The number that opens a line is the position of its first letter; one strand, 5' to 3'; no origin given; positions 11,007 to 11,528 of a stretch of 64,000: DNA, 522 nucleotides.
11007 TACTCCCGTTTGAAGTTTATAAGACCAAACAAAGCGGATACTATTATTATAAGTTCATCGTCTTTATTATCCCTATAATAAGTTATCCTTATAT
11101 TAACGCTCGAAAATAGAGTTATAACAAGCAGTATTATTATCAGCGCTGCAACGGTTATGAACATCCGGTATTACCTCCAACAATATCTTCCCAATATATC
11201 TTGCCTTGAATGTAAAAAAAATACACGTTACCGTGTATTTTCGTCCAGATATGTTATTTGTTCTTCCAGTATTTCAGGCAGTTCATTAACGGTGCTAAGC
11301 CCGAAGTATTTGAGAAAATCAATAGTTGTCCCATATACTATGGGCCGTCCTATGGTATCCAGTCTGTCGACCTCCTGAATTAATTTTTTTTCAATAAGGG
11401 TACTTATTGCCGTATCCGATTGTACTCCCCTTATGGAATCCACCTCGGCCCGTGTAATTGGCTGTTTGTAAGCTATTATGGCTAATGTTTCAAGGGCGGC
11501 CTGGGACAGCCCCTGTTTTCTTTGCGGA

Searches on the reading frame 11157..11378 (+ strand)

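Call 31: search_protein_families(library=pfam, proteins=[window:11157-11378:+], max_evalue=0.01)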
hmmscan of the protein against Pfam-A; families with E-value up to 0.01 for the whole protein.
window:11157-11378:+ (73 aa): 1 family
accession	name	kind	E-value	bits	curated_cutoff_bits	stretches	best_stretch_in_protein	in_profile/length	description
PF15744.10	UPF0492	-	0.0034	17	27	1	5-42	79-115/359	Uncharacterized protein family UPF0492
